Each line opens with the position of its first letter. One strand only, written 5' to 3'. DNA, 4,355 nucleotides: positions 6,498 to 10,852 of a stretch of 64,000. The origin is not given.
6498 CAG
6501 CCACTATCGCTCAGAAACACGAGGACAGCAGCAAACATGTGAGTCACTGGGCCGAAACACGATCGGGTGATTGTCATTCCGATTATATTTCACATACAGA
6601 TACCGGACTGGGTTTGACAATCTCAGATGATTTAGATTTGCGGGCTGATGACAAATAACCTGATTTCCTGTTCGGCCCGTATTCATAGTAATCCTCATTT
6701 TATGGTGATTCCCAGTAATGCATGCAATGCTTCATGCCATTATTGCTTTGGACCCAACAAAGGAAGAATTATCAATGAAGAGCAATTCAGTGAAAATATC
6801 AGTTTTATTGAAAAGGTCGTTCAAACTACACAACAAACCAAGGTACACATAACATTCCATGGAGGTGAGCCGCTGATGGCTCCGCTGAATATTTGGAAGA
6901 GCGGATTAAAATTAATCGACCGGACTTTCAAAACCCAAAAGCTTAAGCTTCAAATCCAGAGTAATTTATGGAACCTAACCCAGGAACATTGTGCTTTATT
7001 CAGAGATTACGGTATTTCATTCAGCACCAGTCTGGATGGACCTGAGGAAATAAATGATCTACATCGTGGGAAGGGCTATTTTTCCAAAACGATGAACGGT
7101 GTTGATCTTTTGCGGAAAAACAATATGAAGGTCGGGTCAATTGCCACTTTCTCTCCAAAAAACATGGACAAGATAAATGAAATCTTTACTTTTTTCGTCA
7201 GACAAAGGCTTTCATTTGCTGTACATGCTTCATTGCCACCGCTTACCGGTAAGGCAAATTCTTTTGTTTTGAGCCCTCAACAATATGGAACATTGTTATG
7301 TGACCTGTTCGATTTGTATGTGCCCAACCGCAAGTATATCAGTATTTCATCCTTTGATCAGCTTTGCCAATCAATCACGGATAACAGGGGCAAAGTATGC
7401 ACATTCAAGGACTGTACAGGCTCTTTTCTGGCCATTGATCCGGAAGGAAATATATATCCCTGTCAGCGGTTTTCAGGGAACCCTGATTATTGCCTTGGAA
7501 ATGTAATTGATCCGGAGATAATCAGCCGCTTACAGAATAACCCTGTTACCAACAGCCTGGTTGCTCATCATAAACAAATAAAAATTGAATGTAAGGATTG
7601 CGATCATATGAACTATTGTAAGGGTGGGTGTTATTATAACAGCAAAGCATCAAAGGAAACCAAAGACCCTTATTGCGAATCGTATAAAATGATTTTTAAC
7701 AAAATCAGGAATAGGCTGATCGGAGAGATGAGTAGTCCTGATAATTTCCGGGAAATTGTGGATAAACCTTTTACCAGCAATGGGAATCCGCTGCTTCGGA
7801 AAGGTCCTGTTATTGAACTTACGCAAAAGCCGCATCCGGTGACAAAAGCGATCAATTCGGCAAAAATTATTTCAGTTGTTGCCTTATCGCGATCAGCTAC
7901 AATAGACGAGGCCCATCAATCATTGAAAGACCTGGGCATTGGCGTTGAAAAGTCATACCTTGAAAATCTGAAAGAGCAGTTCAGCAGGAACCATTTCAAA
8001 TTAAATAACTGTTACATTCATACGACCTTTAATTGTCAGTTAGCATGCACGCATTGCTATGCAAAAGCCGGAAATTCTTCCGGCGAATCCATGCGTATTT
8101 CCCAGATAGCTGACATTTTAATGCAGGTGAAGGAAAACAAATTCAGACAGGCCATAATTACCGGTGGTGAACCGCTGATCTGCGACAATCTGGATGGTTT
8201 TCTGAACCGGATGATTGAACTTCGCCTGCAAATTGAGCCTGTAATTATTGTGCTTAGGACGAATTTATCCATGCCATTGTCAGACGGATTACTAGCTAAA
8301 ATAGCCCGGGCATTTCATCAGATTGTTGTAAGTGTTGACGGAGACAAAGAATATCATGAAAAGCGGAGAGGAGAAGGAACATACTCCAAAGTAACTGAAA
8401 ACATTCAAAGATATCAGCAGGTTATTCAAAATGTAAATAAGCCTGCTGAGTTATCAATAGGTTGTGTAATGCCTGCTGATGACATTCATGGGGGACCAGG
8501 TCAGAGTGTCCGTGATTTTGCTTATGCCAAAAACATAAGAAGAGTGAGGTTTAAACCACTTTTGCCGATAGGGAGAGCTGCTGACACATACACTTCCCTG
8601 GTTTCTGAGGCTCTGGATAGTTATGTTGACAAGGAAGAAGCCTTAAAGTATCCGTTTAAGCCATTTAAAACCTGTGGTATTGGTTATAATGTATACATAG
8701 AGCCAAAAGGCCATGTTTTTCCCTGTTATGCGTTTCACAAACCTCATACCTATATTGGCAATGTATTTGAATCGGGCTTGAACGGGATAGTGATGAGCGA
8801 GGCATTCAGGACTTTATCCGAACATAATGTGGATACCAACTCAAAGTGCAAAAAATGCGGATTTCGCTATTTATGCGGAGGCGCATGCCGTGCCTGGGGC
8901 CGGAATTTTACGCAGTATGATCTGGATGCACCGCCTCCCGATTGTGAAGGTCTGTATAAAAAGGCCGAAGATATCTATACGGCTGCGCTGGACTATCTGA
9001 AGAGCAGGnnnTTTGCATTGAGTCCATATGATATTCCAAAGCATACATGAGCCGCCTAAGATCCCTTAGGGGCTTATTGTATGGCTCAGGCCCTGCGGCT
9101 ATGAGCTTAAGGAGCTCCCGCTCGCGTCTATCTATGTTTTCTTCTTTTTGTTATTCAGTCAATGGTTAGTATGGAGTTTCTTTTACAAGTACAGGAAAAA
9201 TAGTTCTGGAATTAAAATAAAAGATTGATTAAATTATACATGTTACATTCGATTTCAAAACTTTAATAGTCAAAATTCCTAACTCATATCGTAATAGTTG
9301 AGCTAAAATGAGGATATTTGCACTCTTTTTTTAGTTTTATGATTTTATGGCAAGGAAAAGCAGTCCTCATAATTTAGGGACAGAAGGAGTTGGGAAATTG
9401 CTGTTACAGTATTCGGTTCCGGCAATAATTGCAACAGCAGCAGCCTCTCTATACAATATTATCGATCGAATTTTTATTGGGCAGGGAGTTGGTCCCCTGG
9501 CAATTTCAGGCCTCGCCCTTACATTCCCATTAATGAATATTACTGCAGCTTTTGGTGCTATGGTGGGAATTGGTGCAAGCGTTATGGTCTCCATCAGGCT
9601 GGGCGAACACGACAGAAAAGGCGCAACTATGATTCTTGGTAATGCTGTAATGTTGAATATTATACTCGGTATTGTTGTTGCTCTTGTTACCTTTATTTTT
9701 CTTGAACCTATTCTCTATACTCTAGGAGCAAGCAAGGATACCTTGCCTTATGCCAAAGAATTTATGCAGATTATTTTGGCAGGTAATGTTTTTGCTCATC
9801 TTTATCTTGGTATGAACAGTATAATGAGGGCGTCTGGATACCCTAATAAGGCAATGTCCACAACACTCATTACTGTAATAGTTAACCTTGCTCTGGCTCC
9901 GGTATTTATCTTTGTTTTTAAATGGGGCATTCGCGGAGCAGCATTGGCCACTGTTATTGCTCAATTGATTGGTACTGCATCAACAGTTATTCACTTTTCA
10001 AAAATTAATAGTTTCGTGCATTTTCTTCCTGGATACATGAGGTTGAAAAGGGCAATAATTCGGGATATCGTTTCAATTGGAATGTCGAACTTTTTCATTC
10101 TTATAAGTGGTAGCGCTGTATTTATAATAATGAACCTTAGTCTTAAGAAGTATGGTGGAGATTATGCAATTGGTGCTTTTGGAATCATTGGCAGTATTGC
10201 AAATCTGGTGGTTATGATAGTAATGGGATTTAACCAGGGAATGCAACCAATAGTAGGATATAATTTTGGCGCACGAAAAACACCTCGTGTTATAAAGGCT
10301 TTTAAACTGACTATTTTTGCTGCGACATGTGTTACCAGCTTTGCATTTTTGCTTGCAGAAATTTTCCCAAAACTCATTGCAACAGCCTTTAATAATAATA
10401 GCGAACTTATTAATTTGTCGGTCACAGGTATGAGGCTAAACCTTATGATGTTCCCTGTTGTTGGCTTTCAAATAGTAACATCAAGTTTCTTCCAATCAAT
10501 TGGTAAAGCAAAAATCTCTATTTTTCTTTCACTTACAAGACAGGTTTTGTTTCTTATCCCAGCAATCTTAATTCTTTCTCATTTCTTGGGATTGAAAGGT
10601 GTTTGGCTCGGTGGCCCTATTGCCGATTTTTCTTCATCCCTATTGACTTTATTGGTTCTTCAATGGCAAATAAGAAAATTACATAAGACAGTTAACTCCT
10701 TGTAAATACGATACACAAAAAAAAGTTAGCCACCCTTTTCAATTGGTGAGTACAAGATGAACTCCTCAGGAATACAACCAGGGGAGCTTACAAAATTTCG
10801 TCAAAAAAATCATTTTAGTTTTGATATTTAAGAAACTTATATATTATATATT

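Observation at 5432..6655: Twin conserved His/Asp/Cys modules with invariant DCHSD closing each half of the HEAT protein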

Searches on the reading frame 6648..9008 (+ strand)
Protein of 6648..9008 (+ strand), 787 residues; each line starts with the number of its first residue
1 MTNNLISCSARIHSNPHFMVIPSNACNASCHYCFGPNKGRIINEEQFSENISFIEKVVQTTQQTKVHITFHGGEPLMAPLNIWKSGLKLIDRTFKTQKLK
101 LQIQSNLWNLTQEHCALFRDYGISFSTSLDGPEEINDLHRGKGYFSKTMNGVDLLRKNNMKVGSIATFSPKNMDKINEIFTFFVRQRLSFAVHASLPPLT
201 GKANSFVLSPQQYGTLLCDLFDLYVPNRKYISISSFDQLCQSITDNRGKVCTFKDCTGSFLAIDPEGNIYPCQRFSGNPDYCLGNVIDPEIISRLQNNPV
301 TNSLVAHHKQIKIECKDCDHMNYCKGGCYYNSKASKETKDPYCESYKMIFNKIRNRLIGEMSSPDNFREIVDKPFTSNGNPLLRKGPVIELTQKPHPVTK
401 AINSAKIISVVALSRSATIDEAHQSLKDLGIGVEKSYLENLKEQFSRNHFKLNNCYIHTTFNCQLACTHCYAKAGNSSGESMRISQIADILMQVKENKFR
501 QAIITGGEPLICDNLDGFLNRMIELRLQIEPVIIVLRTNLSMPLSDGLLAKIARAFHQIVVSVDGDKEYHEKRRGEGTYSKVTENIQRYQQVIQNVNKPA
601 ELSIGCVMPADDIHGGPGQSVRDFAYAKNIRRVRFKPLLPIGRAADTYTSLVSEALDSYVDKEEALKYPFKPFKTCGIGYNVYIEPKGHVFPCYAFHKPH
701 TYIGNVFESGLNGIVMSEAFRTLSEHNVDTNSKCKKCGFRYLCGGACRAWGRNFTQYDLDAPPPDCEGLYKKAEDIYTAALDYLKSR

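Call 3: search_protein_families(library=ncbifam, proteins=[window:6648-9008:+], max_evalue=0.01)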
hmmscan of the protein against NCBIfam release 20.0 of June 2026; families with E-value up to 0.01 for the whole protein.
window:6648-9008:+ (787 aa): 83 families (the best 25 are shown)
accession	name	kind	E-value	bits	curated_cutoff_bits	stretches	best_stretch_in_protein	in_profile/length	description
TIGR04083.1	rSAM_pep_methan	hypoth_equivalog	1.1e-111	373.4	300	3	17-363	1-349/376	TIGR04083 family peptide-modifying radical SAM enzyme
NF041298.1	rSAM_mat_DynA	equivalog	9.7e-78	261.6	450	3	20-357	5-353/356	dynobactin maturation radical SAM/SPASM protein DynA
TIGR03942.1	sulfatase_rSAM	equivalog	2e-70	237.7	349.45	3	23-357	8-357/363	anaerobic sulfatase maturase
NF047865.1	rSAM_PapB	equivalog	1.3e-53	182.4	340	3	23-332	10-320/330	PapB family radical SAM/SPASM ranthipeptide maturase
NF041707.1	rSAM_YhhB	equivalog_domain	4e-46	157.6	445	2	24-358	10-366/369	cyclophane-forming radical SAM/SPASM peptide maturase YhhB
NF010321.0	PRK13758.1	equivalog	2.2e-45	155.4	441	2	23-358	12-363/370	anaerobic sulfatase-maturase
TIGR04163.1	rSAM_cobopep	equivalog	4.4e-45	154.2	375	3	20-352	68-414/428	peptide-modifying radical SAM enzyme CbpB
NF010308.0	PRK13745.1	equivalog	2e-40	139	484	2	19-353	16-381/412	anaerobic sulfatase-maturation protein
TIGR03978.1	rSAM_paired_1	equivalog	1.1e-39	136.6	370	3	13-187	80-261/466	His-Xaa-Ser system radical SAM maturase HxsB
TIGR03906.1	quino_hemo_SAM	equivalog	9e-39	133.4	453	3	23-346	101-430/467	quinohemoprotein amine dehydrogenase maturation protein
TIGR03974.1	rSAM_six_Cys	equivalog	5.1e-36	124.5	425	3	24-348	105-437/451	thioether cross-link-forming SCIFF peptide maturase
NF045574.1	sacti_mat_StsB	exception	2.4e-35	122.3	625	3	436-588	79-227/466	StsB family radical SAM/SPASM domain sactipeptide maturase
TIGR04261.1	rSAM_GlyRichRpt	subfamily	2.5e-35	122.2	310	1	22-331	3-330/363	cyclophane-forming radical SAM/SPASM peptide maturase GrrM/OscB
NF041718.1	rSAM_phane_AMC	equivalog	3.4e-35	121.7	425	2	17-184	7-176/362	cyclophane-forming radical SAM peptide maturase AmcB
NF041300.1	rSAM_mat_DarW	exception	1.2e-34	119.9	650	2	23-356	48-397/415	radical SAM/SPASM peptide maturase DarW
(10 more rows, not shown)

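Call 4: search_protein_families(library=pfam, proteins=[window:6648-9008:+], max_evalue=0.01)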
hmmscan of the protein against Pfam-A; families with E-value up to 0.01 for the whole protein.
window:6648-9008:+ (787 aa): 3 families
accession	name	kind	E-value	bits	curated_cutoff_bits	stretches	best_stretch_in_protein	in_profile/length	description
PF04055.27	Radical_SAM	-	1.7e-34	119.9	29.5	2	20-182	1-165/166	Radical SAM superfamily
PF13186.11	SPASM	-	1.2e-15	58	21.5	2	679-737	5-66/67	Iron-sulfur cluster-binding domain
PF13353.11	Fer4_12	-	3.3e-12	47.3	22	2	462-572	14-122/137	4Fe-4S single cluster domain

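Call 14: find_related_loci(query=window:6648-9008:+, collection=genome_contigs, flank=6000)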
Query window:6648-9008:+ (787 aa) in genome_contigs; peptide patterns used: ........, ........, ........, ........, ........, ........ (x = any residue, [..] = any of these).
93 stretches matched a pattern; 2 encode a relative of the query (tblastn E <= 1e-3); 2 distinct loci.
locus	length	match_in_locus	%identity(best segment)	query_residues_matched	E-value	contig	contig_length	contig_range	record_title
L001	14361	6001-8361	92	1-787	0e+0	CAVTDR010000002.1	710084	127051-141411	MAG: uncultured Bacteroidetes bacterium isolate MFD00905.bin.1.42 genome assembly, contig: contig_11779, whole genome sh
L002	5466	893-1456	26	17-185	9e-9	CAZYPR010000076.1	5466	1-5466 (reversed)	MAG TPA_asm: uncultured Clostridia bacterium isolate binchicken_co96_90 genome assembly, contig: NODE_5592_length_5466_c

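Call 38: find_related_loci(query=A3, collection=metagenome_contigs, flank=5000)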
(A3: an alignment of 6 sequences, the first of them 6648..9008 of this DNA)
Query A3 (787 aa) in metagenome_contigs; peptide patterns used: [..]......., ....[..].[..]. (x = any residue, [..] = any of these).
600 stretches matched a pattern (row limit reached: there are more); 502 encode a relative of the query (tblastn E <= 1e-3); the best 80 are kept; 80 distinct loci.
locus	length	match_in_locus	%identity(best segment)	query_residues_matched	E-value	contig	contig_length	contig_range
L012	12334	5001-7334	67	9-786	0e+0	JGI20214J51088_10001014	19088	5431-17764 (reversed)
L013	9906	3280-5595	47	17-786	0e+0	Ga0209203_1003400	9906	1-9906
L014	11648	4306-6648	44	14-784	0e+0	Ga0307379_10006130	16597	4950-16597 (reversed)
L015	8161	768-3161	44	3-786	0e+0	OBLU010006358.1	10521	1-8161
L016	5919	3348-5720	43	15-785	0e+0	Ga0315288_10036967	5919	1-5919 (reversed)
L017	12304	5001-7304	44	14-769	0e+0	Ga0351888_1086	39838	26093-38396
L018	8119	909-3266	42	16-785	0e+0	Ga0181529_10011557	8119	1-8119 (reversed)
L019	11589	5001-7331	44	15-784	0e+0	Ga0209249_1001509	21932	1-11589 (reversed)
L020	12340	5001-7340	44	12-784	0e+0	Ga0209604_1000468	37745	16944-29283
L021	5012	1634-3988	44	16-787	0e+0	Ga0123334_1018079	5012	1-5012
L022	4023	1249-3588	42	16-785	0e+0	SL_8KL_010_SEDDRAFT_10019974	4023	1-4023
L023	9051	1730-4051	40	12-785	0e+0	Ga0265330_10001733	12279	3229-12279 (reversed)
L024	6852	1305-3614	41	16-784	0e+0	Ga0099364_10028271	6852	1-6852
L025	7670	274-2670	39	17-784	0e+0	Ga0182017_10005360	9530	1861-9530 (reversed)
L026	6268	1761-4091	39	17-784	0e+0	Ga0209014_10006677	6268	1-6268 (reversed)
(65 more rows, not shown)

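Call 47: list_cluster_members(proteins=[P0001, window:6648-9008:+, P0030, P0015])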
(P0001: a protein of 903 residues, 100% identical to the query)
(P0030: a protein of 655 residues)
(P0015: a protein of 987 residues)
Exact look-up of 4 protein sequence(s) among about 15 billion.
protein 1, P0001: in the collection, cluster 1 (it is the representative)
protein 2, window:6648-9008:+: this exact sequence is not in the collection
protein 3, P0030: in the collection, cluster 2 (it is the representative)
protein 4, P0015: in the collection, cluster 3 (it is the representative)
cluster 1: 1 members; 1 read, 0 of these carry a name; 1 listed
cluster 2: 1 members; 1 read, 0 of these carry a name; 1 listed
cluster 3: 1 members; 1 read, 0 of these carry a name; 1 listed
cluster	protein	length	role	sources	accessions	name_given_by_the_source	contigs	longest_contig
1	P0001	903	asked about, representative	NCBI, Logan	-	-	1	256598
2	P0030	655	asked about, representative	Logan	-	-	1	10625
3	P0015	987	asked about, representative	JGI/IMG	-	-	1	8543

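Call 57: search_protein_families(library=padloc, proteins=[window:6648-9008:+], max_evalue=0.001)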
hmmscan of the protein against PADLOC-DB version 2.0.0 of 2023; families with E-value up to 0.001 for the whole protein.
window:6648-9008:+ (787 aa): 2 families
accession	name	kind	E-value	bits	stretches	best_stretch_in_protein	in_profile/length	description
PDLC02903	pVip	-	6.3e-29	99.2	2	456-664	3-194/257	Viperins not associated with kinases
PDLC02904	pVip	-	1.2e-23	81.9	2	458-711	8-244/262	Viperins associated with kinases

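Call 60: search_solved_structures(query=window:6648-9008:+, max_evalue=0.00001)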
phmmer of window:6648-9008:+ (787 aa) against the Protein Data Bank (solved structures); distinct sequences matched with E-value up to 0.00001: 5.
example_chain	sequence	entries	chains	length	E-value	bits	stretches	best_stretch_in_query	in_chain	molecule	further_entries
4k36_A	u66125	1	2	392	1.3e-26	95.9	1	22-360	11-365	Anaerobic sulfatase-maturating enzyme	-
4k37_A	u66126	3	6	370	1.8e-26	95.4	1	22-359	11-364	Anaerobic sulfatase-maturating enzyme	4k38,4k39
5wgg_A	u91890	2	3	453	1e-16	63.1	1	167-333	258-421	Radical SAM domain protein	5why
9gm3_A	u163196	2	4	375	8e-16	60.2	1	18-361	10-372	ChlB radical SAM domain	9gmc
6efn_A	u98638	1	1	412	5.6e-07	30.9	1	23-181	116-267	Sporulation killing factor maturation protein SkfB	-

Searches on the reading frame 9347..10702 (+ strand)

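Call 73: search_protein_families(library=ncbifam, proteins=[window:9347-10702:+], max_evalue=0.00001)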
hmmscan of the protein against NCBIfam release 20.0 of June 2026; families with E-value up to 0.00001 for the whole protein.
window:9347-10702:+ (452 aa): 7 families
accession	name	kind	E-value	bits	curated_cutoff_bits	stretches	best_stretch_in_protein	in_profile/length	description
NF007130.1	PRK09575.1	equivalog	4e-77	260.3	445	1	15-442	4-431/435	MATE family efflux transporter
NF000217.1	MATE_multi_FepA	equivalog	4.2e-60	204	900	1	10-428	8-425/443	multidrug efflux MATE transporter FepA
TIGR00797.1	matE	subfamily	3.2e-55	187.6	147.4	1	25-420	1-396/396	MATE family efflux transporter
NF041801.1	MATE_SolL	equivalog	2.2e-35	122.4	780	1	18-438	21-446/458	solanimycin export family MATE transporter SolL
NF000131.1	MATE_multi_MepA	equivalog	1.1e-34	120.5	850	1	15-438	14-434/451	multidrug efflux MATE transporter MepA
NF045578.1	export_MbnM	equivalog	2.7e-07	30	285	1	25-238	8-216/410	methanobactin export MATE transporter MbnM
NF007562.1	PRK10189.1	equivalog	4e-07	29.1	465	1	23-422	33-441/470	EmmdR/YeeO family multidrug/toxin efflux MATE transporter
